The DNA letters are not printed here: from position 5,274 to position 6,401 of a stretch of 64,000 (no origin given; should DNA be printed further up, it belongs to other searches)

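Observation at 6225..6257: Hexanucleotide (GCGCTG)x3 tandem repeat at the 3' end of rhaD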

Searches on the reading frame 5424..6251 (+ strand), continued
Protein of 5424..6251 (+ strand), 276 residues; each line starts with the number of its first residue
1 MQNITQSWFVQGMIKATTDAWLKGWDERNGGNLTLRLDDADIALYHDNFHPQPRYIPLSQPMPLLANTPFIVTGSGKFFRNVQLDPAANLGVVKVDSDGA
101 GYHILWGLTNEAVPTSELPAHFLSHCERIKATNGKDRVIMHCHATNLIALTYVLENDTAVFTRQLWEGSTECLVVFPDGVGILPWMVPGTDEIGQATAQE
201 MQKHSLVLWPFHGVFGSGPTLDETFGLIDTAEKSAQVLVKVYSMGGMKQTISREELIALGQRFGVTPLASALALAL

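Call 34: list_cluster_members(proteins=[window:5424-6245:+, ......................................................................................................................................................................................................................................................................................, window:5424-6239:+, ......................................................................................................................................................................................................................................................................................, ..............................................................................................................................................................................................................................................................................])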
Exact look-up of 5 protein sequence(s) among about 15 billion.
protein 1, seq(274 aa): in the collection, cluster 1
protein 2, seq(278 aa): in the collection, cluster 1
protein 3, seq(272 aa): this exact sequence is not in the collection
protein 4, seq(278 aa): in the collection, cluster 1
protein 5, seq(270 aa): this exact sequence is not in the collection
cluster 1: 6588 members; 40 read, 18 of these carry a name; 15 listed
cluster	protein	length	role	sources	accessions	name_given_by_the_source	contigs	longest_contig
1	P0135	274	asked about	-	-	TPA: rhamnulose-1-phosphate aldolase [Escherichia coli] | Rhamnulose-1-phosphate aldolase n=3 Tax=Escherichia coli TaxID=562 RepID=A0A2A3VTD1_ECOLX | rhamnulose-1-phosphate aldolase [Escherichia coli]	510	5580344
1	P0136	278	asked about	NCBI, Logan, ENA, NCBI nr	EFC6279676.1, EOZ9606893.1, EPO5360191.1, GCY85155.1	rhamnulose-1-phosphate aldolase [Escherichia coli]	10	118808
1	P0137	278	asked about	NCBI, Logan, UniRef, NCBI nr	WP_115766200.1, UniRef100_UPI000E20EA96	rhamnulose-1-phosphate aldolase [Escherichia coli] | rhamnulose-1-phosphate aldolase n=2 Tax=Escherichia coli TaxID=562 RepID=UPI000E20EA96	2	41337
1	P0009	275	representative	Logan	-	-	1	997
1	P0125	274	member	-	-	rhamnulose-1-phosphate aldolase [Escherichia coli] | rhamnulose-1-phosphate aldolase n=1 Tax=Escherichia TaxID=561 RepID=UPI00095FE7A1 | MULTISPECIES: rhamnulose-1-phosphate aldolase [Escherichia]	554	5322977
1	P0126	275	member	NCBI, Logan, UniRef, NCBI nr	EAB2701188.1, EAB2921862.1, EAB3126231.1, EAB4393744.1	rhamnulose-1-phosphate aldolase [Salmonella enterica] | Rhamnulose-1-phosphate aldolase n=1 Tax=Salmonella enterica TaxID=28901 ...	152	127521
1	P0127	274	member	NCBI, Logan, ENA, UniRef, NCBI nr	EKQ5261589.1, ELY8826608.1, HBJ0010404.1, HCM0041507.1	rhamnulose-1-phosphate aldolase [Escherichia coli] | rhamnulose-1-phosphate aldolase n=1 Tax=Escherichia coli TaxID=562 RepID=UPI000BE5DA17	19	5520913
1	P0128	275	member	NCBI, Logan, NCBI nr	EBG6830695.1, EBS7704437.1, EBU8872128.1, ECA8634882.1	rhamnulose-1-phosphate aldolase [Salmonella enterica]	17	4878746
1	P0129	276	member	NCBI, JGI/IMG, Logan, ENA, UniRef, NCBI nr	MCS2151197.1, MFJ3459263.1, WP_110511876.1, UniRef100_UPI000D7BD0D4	rhamnulose-1-phosphate aldolase [Scandinavium goeteborgense] | rhamnulose-1-phosphate aldolase | rhamnulose-1-phosphate aldolase n=1 Tax=Scandinavium goeteborgense TaxID=1851514 ...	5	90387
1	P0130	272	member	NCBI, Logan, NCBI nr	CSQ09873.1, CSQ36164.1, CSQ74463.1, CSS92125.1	rhamnulose-1-phosphate aldolase [Shigella sonnei]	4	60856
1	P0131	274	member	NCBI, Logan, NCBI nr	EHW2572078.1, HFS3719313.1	rhamnulose-1-phosphate aldolase [Escherichia coli]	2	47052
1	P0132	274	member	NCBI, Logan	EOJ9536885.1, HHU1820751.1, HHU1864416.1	TPA: rhamnulose-1-phosphate aldolase [Escherichia coli]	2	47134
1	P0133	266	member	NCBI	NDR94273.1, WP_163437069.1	rhamnulose-1-phosphate aldolase, partial [Escherichia coli]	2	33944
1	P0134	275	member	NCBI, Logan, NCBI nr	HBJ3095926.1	TPA: rhamnulose-1-phosphate aldolase [Salmonella enterica subsp. enterica serovar ... | rhamnulose-1-phosphate aldolase [Salmonella enterica subsp. enterica serovar Typhimurium]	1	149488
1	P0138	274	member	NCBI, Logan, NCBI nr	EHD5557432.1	rhamnulose-1-phosphate aldolase [Escherichia coli]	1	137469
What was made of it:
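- The same protein with 2 units is common (510 contigs, call 34).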

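Call 36: find_encoding_contigs(protein=P0136, flank=1500, max_places=3)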
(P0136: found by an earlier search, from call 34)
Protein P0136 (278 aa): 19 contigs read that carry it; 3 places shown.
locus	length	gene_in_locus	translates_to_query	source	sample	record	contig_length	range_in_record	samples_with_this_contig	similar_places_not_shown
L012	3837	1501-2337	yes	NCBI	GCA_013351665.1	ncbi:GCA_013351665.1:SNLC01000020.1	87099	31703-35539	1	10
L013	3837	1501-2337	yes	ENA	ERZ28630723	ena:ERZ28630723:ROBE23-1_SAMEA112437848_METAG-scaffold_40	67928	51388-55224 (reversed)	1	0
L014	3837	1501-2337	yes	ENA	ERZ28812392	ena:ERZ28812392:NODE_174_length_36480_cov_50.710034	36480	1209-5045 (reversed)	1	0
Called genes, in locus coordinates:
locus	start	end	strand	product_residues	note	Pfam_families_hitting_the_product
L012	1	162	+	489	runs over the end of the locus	PF00370:FGGY_N, PF02782:FGGY_C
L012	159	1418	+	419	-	PF06134:RhaA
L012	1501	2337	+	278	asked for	PF00596:Aldolase_II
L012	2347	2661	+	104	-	PF05336:rhaM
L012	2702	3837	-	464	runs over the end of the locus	PF16966:Porin_8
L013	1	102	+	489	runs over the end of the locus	PF00370:FGGY_N, PF02782:FGGY_C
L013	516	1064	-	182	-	-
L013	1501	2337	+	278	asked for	PF00596:Aldolase_II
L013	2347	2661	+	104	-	PF05336:rhaM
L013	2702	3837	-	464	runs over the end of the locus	PF16966:Porin_8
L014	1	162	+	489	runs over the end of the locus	PF00370:FGGY_N, PF02782:FGGY_C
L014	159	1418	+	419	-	PF06134:RhaA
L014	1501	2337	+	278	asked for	PF00596:Aldolase_II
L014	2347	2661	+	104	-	PF05336:rhaM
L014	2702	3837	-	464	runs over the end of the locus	PF16966:Porin_8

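Call 37: find_encoding_contigs(protein=P0137, flank=1500, max_places=2)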
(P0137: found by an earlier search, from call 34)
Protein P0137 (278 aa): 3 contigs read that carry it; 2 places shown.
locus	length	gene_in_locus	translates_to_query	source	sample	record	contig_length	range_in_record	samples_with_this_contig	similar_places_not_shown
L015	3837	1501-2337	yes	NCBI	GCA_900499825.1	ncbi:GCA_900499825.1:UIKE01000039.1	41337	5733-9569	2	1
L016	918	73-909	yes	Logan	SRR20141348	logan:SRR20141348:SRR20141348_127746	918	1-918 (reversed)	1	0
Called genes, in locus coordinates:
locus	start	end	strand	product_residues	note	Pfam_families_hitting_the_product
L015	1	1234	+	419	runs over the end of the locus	PF06134:RhaA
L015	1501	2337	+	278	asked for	PF00596:Aldolase_II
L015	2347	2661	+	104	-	PF05336:rhaM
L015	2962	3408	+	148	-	PF00359:PTS_EIIA_2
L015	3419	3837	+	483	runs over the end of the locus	PF02302:PTS_IIB, PF25554:PTS_EIIB_BC_N, PF02378:PTS_EIIC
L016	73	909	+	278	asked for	PF00596:Aldolase_II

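Call 38: find_encoding_contigs(protein=P0135, flank=1500, max_places=4)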
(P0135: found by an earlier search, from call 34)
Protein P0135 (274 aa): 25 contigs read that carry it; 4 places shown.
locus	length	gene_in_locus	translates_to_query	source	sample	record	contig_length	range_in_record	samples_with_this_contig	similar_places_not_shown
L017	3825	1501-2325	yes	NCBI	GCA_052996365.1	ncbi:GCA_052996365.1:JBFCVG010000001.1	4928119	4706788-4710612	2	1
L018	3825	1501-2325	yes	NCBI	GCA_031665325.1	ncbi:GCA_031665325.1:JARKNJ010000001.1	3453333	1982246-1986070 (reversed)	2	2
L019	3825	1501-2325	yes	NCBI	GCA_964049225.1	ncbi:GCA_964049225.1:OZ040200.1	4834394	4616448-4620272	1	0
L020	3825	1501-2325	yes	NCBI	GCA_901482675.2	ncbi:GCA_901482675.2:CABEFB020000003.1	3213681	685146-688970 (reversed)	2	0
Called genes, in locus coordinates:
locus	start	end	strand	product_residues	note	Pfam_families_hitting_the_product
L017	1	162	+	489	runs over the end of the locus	PF00370:FGGY_N, PF02782:FGGY_C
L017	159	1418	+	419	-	PF06134:RhaA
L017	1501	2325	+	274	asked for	PF00596:Aldolase_II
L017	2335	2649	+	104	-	PF05336:rhaM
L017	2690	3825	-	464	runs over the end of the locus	PF16966:Porin_8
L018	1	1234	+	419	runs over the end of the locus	PF06134:RhaA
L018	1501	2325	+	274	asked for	PF00596:Aldolase_II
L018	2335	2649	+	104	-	PF05336:rhaM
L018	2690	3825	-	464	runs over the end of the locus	PF16966:Porin_8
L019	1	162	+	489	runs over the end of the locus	PF00370:FGGY_N, PF02782:FGGY_C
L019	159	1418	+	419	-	PF06134:RhaA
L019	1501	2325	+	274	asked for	PF00596:Aldolase_II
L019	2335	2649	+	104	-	PF05336:rhaM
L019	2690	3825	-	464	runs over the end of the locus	PF16966:Porin_8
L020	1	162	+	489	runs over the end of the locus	PF00370:FGGY_N, PF02782:FGGY_C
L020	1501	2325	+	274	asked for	PF00596:Aldolase_II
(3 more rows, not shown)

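Call 46: predict_structure(alignment_id=A2)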
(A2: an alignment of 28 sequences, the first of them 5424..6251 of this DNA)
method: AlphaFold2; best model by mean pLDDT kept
length: 276 residues; sequences in the alignment: 28
mean_pLDDT: 58.4   pTM: 0.59
mean pLDDT of the five models: 58.4, 57.8, 56.9, 55.0, 51.2
residues with pLDDT >= 90: 47; 70-90: 57; 50-70: 44; < 50: 128
segments of 3 or more residues with pLDDT < 50: 24-30, 76-83, 142-193, 204-251, 262-265, 274-276
pLDDT, mean of each block of 10 residues (from residue 1): 84 68 46 81 94 88 94 59 64 95 90 70 79 71 42 41 35 31 30 53 46 30 31 30 31 53 47 47
secondary structure, 60 per line:
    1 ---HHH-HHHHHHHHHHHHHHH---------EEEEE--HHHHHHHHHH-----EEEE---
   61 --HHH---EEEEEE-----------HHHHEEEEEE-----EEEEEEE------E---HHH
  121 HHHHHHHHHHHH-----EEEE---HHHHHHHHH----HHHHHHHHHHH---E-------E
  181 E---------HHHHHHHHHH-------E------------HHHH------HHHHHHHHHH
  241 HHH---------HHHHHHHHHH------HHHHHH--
elements in order: H8-22 E32-36 H39-48 E54-57 E69-74 H86-89 E90-95 E101-107 H118-132 E138-141 H145-153 H158-168 H191-200 H221-224 H231-243 H253-262 H269-274
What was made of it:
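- The AlphaFold model built here was too poor to use (mean pLDDT 58, call 46).
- Tried and rejected: The AlphaFold2 model from a 28-sequence alignment was poor (mean pLDDT 58, tail below 50, call 46) and was not used.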

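Call 51: find_encoding_contigs(protein=P0124, flank=5000, max_places=10)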
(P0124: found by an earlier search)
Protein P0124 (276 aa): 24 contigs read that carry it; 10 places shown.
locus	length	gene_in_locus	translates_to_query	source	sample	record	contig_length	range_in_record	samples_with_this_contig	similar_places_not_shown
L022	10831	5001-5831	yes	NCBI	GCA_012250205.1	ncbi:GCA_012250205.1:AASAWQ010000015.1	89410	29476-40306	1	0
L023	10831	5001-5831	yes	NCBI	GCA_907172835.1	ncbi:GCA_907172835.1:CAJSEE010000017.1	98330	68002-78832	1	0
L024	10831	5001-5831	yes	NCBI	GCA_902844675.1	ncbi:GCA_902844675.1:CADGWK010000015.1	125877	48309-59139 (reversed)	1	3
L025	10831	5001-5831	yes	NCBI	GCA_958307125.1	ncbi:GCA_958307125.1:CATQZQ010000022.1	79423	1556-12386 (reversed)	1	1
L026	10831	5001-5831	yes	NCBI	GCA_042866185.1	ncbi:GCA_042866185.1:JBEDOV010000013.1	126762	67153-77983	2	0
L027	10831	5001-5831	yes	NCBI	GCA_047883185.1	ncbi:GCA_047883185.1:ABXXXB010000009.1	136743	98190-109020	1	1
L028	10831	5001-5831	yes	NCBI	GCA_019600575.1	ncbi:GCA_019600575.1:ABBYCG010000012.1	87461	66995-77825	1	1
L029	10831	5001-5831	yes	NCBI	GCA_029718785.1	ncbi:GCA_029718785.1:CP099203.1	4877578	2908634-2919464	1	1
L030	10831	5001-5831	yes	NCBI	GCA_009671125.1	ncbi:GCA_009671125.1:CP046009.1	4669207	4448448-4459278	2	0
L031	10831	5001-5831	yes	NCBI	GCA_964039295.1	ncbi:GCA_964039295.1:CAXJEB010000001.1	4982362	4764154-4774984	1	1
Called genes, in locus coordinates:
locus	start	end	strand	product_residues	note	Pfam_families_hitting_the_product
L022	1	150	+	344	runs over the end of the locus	PF06379:RhaT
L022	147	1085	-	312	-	PF02311:AraC_binding, PF07883:Cupin_2 (weak), PF00165:HTH_AraC, PF12833:HTH_18, PF00165:HTH_AraC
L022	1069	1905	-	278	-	PF02311:AraC_binding, PF00165:HTH_AraC, PF12833:HTH_18, PF00165:HTH_AraC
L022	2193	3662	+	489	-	PF00370:FGGY_N, PF02782:FGGY_C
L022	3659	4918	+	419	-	PF06134:RhaA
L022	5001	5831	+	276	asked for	PF00596:Aldolase_II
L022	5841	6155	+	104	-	PF05336:rhaM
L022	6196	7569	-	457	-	PF16966:Porin_8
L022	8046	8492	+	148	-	PF00359:PTS_EIIA_2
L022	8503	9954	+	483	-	PF02302:PTS_IIB, PF25554:PTS_EIIB_BC_N, PF02378:PTS_EIIC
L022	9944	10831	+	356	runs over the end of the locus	PF05343:Peptidase_M42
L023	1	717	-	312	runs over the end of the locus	PF02311:AraC_binding, PF07883:Cupin_2 (weak), PF00165:HTH_AraC, PF12833:HTH_18, PF00165:HTH_AraC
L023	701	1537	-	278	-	PF02311:AraC_binding, PF00165:HTH_AraC, PF12833:HTH_18, PF00165:HTH_AraC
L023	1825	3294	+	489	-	PF00370:FGGY_N, PF02782:FGGY_C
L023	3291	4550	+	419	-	PF06134:RhaA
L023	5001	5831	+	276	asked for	PF00596:Aldolase_II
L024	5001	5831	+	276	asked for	PF00596:Aldolase_II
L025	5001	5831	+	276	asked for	PF00596:Aldolase_II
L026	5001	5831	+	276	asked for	PF00596:Aldolase_II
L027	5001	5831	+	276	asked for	PF00596:Aldolase_II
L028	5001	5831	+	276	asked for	PF00596:Aldolase_II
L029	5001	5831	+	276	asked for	PF00596:Aldolase_II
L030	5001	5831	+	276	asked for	PF00596:Aldolase_II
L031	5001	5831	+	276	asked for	PF00596:Aldolase_II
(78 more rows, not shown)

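Call 52: find_encoding_contigs(protein=P0123, flank=5000, max_places=10)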
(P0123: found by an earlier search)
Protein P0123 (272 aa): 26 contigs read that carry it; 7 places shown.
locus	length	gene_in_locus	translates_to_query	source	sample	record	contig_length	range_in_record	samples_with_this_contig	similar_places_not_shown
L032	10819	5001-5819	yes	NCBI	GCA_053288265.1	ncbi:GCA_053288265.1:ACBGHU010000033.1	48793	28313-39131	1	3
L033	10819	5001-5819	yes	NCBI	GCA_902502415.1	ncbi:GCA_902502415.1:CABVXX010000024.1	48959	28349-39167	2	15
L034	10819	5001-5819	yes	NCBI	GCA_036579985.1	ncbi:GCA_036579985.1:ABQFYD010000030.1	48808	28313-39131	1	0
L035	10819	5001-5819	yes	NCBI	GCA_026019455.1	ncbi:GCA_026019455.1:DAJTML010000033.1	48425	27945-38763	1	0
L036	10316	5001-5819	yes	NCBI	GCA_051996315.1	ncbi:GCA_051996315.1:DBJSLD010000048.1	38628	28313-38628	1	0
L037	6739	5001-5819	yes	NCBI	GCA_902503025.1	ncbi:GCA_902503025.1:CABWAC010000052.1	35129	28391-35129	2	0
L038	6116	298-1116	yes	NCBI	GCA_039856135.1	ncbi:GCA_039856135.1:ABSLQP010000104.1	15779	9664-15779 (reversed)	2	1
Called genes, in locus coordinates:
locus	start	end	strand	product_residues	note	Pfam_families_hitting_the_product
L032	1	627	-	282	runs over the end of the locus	PF02311:AraC_binding, PF07883:Cupin_2 (weak), PF00165:HTH_AraC, PF12833:HTH_18, PF00165:HTH_AraC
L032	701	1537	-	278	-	PF02311:AraC_binding, PF00165:HTH_AraC, PF12833:HTH_18, PF00165:HTH_AraC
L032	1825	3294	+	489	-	PF00370:FGGY_N, PF02782:FGGY_C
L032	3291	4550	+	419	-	PF06134:RhaA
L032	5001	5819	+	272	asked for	PF00596:Aldolase_II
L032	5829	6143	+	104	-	PF05336:rhaM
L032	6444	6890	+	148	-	PF00359:PTS_EIIA_2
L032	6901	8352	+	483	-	PF02302:PTS_IIB, PF25554:PTS_EIIB_BC_N, PF02378:PTS_EIIC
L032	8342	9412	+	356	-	PF05343:Peptidase_M42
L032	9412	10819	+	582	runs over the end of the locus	PF08279:HTH_11, PF13404:HTH_AsnC-type (faint), PF00359:PTS_EIIA_2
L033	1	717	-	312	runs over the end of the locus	PF02311:AraC_binding, PF07883:Cupin_2 (weak), PF00165:HTH_AraC, PF12833:HTH_18, PF00165:HTH_AraC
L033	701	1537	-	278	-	PF02311:AraC_binding, PF00165:HTH_AraC, PF12833:HTH_18, PF00165:HTH_AraC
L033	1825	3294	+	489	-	PF00370:FGGY_N, PF02782:FGGY_C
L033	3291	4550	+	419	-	PF06134:RhaA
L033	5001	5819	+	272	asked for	PF00596:Aldolase_II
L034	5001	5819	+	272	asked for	PF00596:Aldolase_II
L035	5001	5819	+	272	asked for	PF00596:Aldolase_II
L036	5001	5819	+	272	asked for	PF00596:Aldolase_II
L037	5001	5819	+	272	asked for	PF00596:Aldolase_II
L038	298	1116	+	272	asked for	PF00596:Aldolase_II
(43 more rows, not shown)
